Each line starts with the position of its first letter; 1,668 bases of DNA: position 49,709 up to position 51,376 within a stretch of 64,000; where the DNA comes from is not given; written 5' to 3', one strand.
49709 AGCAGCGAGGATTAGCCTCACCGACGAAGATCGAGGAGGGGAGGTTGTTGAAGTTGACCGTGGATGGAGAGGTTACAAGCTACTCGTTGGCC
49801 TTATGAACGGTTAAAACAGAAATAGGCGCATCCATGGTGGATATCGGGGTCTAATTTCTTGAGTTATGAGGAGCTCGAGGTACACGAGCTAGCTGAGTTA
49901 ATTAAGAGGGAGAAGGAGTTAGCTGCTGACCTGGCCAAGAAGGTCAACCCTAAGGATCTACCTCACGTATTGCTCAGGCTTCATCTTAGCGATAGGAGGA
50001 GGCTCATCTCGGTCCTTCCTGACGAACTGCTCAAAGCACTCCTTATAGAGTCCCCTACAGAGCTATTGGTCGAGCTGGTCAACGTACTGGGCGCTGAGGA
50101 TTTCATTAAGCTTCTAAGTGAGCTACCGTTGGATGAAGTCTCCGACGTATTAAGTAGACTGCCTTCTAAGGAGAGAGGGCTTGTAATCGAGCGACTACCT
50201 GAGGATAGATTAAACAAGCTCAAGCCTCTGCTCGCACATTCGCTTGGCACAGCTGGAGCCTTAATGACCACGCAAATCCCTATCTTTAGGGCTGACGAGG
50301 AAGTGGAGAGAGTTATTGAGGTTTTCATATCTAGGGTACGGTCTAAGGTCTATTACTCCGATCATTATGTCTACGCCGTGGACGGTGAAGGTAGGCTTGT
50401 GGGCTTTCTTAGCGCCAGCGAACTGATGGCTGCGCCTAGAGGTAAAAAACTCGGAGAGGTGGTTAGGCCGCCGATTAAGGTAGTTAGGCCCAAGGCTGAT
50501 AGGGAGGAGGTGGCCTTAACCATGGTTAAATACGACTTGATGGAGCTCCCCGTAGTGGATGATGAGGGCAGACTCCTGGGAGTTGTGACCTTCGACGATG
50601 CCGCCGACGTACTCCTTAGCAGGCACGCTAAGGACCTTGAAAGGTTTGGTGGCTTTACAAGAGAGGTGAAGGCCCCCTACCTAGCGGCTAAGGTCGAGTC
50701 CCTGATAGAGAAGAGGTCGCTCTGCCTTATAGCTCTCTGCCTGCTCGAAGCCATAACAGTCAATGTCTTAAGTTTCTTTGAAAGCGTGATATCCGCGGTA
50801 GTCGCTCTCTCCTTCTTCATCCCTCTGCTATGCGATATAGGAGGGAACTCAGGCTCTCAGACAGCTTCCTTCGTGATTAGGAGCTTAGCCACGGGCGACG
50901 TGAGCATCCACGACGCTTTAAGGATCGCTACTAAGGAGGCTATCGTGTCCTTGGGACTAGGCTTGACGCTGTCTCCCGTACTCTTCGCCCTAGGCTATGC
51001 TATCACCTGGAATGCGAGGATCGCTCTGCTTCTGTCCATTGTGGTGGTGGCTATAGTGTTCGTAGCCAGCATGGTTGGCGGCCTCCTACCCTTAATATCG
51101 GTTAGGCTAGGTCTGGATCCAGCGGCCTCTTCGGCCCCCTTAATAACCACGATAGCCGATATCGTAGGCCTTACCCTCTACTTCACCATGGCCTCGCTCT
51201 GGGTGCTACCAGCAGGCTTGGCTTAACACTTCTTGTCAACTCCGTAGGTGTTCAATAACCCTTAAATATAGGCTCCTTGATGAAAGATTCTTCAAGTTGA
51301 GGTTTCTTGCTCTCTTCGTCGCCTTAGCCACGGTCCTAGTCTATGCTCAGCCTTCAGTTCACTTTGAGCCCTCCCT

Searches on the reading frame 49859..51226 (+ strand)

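Call 33: search_protein_families(library=pfam, proteins=[window:49859-51226:+], max_evalue=0.00001)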
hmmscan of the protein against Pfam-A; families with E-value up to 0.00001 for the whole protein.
window:49859-51226:+ (455 aa): 3 families
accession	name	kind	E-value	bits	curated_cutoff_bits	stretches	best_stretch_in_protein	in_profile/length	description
PF01769.21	MgtE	-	1.3e-29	103.4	27.6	1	321-443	1-124/125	Divalent cation transporter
PF00571.33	CBS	-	1.6e-16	60.8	24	1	199-253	2-56/57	CBS domain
PF03448.22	MgtE_N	-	2.7e-11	44.3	25.9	1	30-127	2-99/102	MgtE intracellular N domain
